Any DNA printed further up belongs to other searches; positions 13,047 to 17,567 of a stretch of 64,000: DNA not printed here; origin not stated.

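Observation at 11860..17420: Candidate undescribed two-gene defence module: DUF4143 ATPase-nuclease coupled to a giant STAND NTPase with a C-terminal nuclease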

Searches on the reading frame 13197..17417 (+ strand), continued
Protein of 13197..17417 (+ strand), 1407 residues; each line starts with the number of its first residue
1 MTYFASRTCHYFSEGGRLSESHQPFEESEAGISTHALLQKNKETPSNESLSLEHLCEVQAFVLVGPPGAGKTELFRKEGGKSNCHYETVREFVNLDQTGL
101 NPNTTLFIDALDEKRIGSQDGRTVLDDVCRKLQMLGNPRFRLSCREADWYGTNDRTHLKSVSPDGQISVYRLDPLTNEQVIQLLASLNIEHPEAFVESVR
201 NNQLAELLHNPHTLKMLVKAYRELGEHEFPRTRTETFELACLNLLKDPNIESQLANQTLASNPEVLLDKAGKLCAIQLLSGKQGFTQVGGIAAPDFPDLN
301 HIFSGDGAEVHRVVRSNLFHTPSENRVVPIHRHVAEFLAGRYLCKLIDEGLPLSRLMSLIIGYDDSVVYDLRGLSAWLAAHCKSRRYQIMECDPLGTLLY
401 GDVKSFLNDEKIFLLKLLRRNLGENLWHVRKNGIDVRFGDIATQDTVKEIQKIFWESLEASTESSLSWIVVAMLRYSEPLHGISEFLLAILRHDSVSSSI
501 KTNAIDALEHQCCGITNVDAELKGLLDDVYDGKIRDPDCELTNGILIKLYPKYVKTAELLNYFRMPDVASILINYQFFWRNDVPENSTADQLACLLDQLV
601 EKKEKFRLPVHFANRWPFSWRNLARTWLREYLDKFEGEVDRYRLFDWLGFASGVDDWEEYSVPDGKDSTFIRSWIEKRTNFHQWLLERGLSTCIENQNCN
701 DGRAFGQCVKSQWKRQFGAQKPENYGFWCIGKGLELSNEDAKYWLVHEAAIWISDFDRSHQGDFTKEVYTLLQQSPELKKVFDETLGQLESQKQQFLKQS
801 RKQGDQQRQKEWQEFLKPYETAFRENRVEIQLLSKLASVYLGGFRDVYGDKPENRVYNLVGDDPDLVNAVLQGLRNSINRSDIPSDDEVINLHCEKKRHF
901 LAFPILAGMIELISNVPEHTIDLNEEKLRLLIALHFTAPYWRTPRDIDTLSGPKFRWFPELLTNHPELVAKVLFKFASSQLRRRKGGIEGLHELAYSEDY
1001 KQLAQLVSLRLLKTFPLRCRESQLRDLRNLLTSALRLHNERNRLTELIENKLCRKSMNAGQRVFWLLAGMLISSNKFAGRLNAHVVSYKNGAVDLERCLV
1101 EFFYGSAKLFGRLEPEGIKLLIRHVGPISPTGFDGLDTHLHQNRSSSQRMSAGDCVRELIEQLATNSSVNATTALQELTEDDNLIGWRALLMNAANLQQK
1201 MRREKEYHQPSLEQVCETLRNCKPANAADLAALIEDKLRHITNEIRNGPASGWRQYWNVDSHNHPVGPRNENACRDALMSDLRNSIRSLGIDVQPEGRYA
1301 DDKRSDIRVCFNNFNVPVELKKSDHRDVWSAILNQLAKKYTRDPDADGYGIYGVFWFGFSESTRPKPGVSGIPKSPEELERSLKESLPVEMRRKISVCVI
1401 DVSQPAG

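Call 73: get_annotated_region(hit=H2, flank=4000)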
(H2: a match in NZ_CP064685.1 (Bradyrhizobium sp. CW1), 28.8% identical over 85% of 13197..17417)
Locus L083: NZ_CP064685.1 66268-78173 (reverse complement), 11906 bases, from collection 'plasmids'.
description: Bradyrhizobium sp. CW1 plasmid pCW1_1, complete sequence
organism: Bradyrhizobium sp. CW1 (NCBI taxid 2782686)
taxonomy: Bacteria; Pseudomonadota; Alphaproteobacteria; Hyphomicrobiales; Nitrobacteraceae; Bradyrhizobium; Bradyrhizobium sp. CW1
host: -; source: Acmispon strigosus,cell culture,bulk soil; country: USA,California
typing (MOB-suite, as given by PLSDB): mobilizable; relaxase MOBP
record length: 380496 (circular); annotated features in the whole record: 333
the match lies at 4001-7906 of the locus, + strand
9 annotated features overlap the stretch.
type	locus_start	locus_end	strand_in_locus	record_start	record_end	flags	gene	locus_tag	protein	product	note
CDS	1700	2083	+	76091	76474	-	mobC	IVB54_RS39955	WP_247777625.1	plasmid mobilization relaxosome protein MobC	-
CDS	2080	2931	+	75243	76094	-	-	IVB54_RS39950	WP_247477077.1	relaxase/mobilization nuclease domain-containing protein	-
CDS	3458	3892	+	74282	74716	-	-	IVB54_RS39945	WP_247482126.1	hypothetical protein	-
CDS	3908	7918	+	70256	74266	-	-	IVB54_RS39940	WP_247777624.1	hypothetical protein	-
CDS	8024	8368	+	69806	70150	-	-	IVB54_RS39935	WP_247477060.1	hypothetical protein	-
CDS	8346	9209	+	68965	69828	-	-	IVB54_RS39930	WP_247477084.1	SIR2 family protein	-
CDS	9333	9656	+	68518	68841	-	-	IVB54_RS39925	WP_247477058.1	hypothetical protein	-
CDS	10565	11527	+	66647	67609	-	-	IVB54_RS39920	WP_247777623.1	hypothetical protein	-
CDS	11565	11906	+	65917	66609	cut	-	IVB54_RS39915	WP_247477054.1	TauD/TfdA family dioxygenase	-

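Call 74: get_annotated_region(hit=H4, flank=4000)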
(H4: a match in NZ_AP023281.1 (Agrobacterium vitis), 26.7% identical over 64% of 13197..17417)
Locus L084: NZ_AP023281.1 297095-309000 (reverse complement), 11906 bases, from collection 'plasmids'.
description: Agrobacterium vitis strain VAT03-9 plasmid pRvVAT039a, complete sequence
organism: Agrobacterium vitis (NCBI taxid 373)
taxonomy: Bacteria; Pseudomonadota; Alphaproteobacteria; Hyphomicrobiales; Rhizobiaceae; Agrobacterium; Agrobacterium vitis
host: -; source: Vitis vinifera,grapevine; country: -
typing (MOB-suite, as given by PLSDB): non-mobilizable; replicon rep_cluster_287
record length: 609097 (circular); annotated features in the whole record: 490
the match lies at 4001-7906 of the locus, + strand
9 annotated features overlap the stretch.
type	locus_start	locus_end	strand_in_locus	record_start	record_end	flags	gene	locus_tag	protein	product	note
CDS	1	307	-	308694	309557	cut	-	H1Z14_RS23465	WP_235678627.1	TIR domain-containing protein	-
CDS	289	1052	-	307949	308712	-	-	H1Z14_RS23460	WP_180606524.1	IS5-like element IS869 family transposase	GO:0006313 - DNA transposition [Evidence IEA]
CDS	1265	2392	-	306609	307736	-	-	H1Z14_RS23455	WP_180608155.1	TIR domain-containing protein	-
CDS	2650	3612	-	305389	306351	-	-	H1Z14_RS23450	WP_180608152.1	DUF4238 domain-containing protein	-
CDS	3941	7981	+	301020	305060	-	-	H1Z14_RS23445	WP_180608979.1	hypothetical protein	-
CDS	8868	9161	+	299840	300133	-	-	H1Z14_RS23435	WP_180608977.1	type II toxin-antitoxin system prevent-host-death family antitoxin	GO:0008219 - cell death [Evidence IEA]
CDS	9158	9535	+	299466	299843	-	-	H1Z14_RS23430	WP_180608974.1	type II toxin-antitoxin system VapC family toxin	-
CDS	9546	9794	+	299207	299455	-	-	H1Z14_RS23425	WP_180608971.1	type II toxin-antitoxin system prevent-host-death family antitoxin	GO:0008219 - cell death [Evidence IEA]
CDS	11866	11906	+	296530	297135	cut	-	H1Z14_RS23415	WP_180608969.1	hypothetical protein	-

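Call 75: get_annotated_region(hit=H14, flank=4000)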
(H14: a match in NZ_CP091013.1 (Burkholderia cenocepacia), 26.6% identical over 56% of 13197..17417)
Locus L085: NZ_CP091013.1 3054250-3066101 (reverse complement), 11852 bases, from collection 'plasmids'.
description: Burkholderia cenocepacia strain CMCC(B)23006 plasmid unnamed1, complete sequence
organism: Burkholderia cenocepacia (NCBI taxid 95486)
taxonomy: Bacteria; Pseudomonadota; Betaproteobacteria; Burkholderiales; Burkholderiaceae; Burkholderia; Burkholderia cenocepacia
host: -; source: -; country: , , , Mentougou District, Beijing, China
typing (MOB-suite, as given by PLSDB): non-mobilizable
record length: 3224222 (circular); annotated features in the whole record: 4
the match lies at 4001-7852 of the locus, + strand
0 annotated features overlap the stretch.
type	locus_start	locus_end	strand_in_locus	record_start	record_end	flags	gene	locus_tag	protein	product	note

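Call 76: get_annotated_region(hit=H17, flank=4000)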
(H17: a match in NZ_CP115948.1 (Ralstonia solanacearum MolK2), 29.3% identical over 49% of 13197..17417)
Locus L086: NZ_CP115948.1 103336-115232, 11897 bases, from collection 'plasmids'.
description: Ralstonia solanacearum MolK2 plasmid pm01, complete sequence
organism: Ralstonia solanacearum MolK2 (NCBI taxid 564065)
taxonomy: Bacteria; Pseudomonadota; Betaproteobacteria; Burkholderiales; Burkholderiaceae; Ralstonia; Ralstonia solanacearum; Ralstonia solanacearum MolK2
host: -; source: Musa sp.; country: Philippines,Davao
typing (MOB-suite, as given by PLSDB): non-mobilizable; replicon rep_cluster_371; mating-pair formation MPF_F
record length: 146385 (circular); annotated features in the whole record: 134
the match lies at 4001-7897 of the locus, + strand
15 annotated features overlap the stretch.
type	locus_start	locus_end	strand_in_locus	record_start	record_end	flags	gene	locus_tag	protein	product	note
CDS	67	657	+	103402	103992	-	-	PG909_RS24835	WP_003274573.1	hypothetical protein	-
CDS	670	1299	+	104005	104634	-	-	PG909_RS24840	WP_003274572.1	hypothetical protein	-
CDS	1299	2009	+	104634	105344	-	-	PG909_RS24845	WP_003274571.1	RES family NAD+ phosphorylase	-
CDS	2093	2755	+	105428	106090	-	-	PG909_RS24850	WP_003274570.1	competence protein CoiA family protein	-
CDS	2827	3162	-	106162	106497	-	-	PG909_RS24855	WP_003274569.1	hypothetical protein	-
CDS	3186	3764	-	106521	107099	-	-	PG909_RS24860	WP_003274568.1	hypothetical protein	-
CDS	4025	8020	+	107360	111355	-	-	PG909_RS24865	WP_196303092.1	hypothetical protein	-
CDS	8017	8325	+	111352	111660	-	-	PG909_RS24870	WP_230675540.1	hypothetical protein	-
CDS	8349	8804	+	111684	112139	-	-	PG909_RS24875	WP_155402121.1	hypothetical protein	-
CDS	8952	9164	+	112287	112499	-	-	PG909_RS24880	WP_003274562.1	hypothetical protein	-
CDS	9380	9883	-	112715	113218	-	-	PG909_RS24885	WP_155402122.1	hypothetical protein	-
CDS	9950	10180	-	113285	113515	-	-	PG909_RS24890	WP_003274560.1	hypothetical protein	-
CDS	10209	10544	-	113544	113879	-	-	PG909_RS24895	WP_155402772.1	hypothetical protein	-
CDS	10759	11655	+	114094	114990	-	-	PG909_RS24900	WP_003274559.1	hypothetical protein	-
CDS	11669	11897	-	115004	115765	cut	-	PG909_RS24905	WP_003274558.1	hypothetical protein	-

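Call 77: get_annotated_region(hit=H12, flank=4000)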
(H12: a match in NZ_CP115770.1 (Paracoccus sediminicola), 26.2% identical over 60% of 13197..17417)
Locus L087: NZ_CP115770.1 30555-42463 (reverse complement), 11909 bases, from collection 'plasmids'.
description: Paracoccus sediminicola strain SCSIO 76264 plasmid p2, complete sequence
organism: Paracoccus sediminicola (NCBI taxid 3017783)
taxonomy: Bacteria; Pseudomonadota; Alphaproteobacteria; Rhodobacterales; Paracoccaceae; Paracoccus; Paracoccus sediminicola
host: -; source: cell culture,sediment; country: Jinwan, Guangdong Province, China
typing (MOB-suite, as given by PLSDB): conjugative; replicon rep_cluster_558; relaxase MOBP; mating-pair formation MPF_T
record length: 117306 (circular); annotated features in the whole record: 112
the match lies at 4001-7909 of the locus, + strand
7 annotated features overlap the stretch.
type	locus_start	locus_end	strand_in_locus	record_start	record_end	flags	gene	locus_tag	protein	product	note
CDS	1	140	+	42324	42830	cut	-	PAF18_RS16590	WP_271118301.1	2Fe-2S iron-sulfur cluster-binding protein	-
CDS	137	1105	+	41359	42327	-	-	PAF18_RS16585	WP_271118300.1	xanthine dehydrogenase family protein subunit M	-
CDS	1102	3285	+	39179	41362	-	-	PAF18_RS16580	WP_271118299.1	xanthine dehydrogenase family protein molybdopterin-binding subunit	-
CDS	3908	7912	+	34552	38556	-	-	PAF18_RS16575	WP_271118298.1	hypothetical protein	-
CDS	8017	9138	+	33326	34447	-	-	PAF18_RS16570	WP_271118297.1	DUF4143 domain-containing protein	-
CDS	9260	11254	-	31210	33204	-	-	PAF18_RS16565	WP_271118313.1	type IV secretory system conjugative DNA transfer family protein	-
CDS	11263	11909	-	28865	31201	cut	-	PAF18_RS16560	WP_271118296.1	relaxase/mobilization nuclease domain-containing protein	-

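Call 94: search_protein_families(library=pfam, proteins=[L013:12527-13390:-, L013:13400-14764:-, L013:15413-16861:+, L013:16957-17517:-, L013:17666-18043:-, L013:18049-19722:-, L087:8017-9135:+], max_evalue=0.001)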
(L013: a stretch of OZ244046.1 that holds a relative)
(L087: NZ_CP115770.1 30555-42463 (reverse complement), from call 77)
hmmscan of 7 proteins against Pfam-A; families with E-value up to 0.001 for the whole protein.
L013:12527-13390:- (288 aa): 1 family
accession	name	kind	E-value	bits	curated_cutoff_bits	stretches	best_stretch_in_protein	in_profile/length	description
PF01936.24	NYN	-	2.1e-06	28.8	24.2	1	82-257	1-138/145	NYN domain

L013:13400-14764:- (455 aa): 1 family
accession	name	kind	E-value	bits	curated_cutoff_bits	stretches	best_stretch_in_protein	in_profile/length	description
PF13609.12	Porin_4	-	5.7e-21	76.1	27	1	28-425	11-309/310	Gram-negative porin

L013:15413-16861:+ (483 aa): 1 family
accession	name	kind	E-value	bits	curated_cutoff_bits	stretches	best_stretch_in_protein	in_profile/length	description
PF13609.12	Porin_4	-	1e-20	75.2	27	1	52-453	11-309/310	Gram-negative porin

L013:16957-17517:- (187 aa): 0 families

L013:17666-18043:- (126 aa): 0 families

L013:18049-19722:- (558 aa): 2 families
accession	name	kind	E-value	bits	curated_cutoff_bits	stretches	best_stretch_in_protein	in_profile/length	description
PF11651.14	P22_CoatProtein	-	3e-12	46.5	24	1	423-506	267-348/423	P22 coat protein - gene protein 5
PF23911.1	DUF7253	-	0.00015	22.5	25.1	1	45-127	13-96/110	Domain of unknown function (DUF7253)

L087:8017-9135:+ (373 aa): 1 family
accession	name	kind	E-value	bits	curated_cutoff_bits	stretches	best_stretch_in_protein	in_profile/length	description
PF13635.12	DUF4143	-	3.4e-31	108.6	28.1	1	175-321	11-159/160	Domain of unknown function (DUF4143)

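Call 110: search_protein_families(library=padloc, proteins=[L013:12527-13390:-, L013:16957-17517:-], max_evalue=0.00001)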
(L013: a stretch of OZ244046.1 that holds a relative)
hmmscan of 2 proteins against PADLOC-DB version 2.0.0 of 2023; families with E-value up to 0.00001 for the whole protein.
L013:12527-13390:- (288 aa): 1 family
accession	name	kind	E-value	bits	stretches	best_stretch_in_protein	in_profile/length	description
PDLC04163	HEC-09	-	3.7e-43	145.5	1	82-288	3-202/203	-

L013:16957-17517:- (187 aa): 0 families
